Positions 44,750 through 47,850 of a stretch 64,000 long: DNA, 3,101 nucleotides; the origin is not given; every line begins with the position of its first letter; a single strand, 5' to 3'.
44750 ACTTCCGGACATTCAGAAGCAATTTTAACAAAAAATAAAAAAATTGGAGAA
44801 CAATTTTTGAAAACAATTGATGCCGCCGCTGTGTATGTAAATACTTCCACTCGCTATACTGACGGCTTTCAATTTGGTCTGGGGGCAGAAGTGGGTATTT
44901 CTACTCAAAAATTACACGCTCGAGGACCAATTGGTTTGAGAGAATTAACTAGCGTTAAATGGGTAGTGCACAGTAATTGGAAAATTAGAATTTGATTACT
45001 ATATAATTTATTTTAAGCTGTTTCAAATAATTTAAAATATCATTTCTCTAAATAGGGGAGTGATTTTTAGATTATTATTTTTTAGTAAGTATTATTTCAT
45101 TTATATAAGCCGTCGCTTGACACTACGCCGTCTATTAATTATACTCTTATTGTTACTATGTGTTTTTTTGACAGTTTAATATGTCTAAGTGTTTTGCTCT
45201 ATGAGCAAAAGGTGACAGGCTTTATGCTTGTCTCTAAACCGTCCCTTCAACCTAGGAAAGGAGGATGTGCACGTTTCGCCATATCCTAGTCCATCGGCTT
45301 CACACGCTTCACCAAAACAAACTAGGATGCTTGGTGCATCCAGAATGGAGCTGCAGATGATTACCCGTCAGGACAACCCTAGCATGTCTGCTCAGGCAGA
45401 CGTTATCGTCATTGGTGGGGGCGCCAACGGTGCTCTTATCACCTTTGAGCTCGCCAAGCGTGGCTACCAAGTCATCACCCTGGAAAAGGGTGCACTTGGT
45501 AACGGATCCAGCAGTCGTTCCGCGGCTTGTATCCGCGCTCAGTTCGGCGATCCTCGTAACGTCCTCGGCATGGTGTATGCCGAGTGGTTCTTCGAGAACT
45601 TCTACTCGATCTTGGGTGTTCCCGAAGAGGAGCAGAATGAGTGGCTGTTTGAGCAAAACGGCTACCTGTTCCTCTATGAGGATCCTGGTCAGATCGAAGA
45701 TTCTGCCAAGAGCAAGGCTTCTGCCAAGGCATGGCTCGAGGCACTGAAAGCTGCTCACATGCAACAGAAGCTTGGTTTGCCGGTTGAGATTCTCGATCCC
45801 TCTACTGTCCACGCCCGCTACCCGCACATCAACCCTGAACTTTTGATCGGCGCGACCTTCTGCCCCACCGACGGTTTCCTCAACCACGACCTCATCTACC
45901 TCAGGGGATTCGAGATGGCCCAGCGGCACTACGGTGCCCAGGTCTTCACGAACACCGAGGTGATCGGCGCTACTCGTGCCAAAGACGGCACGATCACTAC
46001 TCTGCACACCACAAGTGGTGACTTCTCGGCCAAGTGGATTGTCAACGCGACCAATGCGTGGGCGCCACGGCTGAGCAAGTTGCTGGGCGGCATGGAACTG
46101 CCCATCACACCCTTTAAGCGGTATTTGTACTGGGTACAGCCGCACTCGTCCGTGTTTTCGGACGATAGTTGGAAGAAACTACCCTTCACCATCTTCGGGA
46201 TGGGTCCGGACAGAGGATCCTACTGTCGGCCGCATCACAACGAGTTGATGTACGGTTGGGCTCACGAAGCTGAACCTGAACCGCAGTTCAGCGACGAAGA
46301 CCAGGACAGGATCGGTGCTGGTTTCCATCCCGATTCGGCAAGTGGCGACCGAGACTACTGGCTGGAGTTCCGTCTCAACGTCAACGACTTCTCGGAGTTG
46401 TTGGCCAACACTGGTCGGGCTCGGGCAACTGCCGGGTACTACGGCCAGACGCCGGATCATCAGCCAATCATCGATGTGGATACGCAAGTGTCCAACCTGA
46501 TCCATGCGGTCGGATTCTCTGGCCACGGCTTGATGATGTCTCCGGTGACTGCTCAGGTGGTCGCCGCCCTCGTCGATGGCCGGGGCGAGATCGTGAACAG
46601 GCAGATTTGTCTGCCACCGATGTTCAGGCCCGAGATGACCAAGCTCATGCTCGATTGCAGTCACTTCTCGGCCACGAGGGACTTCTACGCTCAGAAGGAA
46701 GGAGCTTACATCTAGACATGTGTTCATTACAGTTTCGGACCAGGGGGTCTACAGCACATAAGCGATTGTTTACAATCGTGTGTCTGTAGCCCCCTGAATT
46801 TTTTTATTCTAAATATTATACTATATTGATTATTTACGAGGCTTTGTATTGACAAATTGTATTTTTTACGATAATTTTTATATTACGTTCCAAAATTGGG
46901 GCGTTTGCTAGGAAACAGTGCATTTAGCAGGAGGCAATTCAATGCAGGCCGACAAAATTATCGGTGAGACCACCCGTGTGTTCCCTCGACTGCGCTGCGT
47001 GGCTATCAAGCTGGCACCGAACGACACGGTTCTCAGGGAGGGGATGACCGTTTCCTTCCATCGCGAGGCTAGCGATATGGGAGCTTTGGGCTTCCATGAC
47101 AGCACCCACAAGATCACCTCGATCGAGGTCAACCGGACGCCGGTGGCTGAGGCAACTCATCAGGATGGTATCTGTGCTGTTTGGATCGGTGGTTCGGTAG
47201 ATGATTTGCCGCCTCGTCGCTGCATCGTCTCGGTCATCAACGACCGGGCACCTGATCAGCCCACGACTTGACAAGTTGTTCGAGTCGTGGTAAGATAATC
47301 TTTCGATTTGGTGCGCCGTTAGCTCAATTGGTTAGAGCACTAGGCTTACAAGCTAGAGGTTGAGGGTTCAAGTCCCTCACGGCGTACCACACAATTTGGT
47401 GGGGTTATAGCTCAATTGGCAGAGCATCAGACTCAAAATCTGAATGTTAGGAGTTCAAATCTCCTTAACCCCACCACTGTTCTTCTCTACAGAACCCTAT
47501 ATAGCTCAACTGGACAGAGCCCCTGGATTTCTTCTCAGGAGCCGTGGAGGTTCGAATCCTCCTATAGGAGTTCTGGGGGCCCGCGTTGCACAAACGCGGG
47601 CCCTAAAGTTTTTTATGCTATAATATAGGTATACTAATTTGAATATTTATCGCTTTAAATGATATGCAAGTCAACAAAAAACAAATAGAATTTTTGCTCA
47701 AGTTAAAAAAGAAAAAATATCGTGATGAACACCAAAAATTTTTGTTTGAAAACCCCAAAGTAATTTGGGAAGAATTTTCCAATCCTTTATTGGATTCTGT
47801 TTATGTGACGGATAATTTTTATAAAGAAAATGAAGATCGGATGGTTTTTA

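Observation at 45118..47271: Cassette E: DAO-family FAD oxidoreductase with a dedicated small partner protein, inserted directly upstream of a tRNA cluster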

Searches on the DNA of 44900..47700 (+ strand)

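Call 8: search_rna_families(source=window, start=44900, end=47700, threshold=evalue, max_evalue=1)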
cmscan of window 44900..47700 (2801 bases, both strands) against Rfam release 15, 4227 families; matches with E-value up to 1: 5.
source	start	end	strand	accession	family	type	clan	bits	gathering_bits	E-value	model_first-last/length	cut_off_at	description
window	47401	47473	+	RF00005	tRNA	Gene; tRNA;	CL00001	76.7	29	2e-16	1-71/71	no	tRNA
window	47313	47386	+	RF00005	tRNA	Gene; tRNA;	CL00001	71.4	29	5.5e-15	1-71/71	no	tRNA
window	47495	47570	+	RF00005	tRNA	Gene; tRNA;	CL00001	42.2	29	6.1e-07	1-71/71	no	tRNA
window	47401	47474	-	RF04354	Plastid-ycf2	Cis-reg;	-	36.9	65.7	2.1e-05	1-75/75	no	Plastid-ycf2 5UTR RNA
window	47313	47387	-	RF04354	Plastid-ycf2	Cis-reg;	-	36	65.7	3.6e-05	1-75/75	no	Plastid-ycf2 5UTR RNA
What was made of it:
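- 45146..45356 (+): 5' leader of about 210 nt. No recognised regulatory RNA. It contains a non-conserved 30-codon upstream ORF (45265-45357). No Rfam hit (call 8).
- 47495..47570 (+): tRNA scaffold 3. It has an 8-nt anticodon loop, a conserved mismatch at pair 1-72 and no encoded CCA. Rfam score of only 42 bits (call 8).
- On Riboswitch or other known cis-regulatory leader RNA: Only tRNAs were found at E <= 1 (call 8).
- Tried and rejected: Riboswitch in the leader: Rfam at E <= 1 found only tRNAs (call 8).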

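Call 30: search_rna_families(sources=[L002, L005], threshold=gathering)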
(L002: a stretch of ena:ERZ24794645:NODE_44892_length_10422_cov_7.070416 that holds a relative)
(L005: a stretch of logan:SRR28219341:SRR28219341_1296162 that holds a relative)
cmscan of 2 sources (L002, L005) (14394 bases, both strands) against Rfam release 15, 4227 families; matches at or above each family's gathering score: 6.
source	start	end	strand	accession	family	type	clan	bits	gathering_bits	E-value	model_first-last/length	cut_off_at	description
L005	1499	1571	+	RF00005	tRNA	Gene; tRNA;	CL00001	77.4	29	6.3e-16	1-71/71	no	tRNA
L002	3572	3646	+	RF00005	tRNA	Gene; tRNA;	CL00001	70.5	29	5.2e-14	1-71/71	no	tRNA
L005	1411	1482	+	RF00005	tRNA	Gene; tRNA;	CL00001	68.3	29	2e-13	1-71/71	no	tRNA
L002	3662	3736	+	RF00005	tRNA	Gene; tRNA;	CL00001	65.2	29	1.5e-12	1-71/71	no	tRNA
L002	3769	3843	+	RF00005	tRNA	Gene; tRNA;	CL00001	64.1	29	3e-12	1-71/71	no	tRNA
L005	1592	1667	+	RF00005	tRNA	Gene; tRNA;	CL00001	45.3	29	4.4e-07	1-71/71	no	tRNA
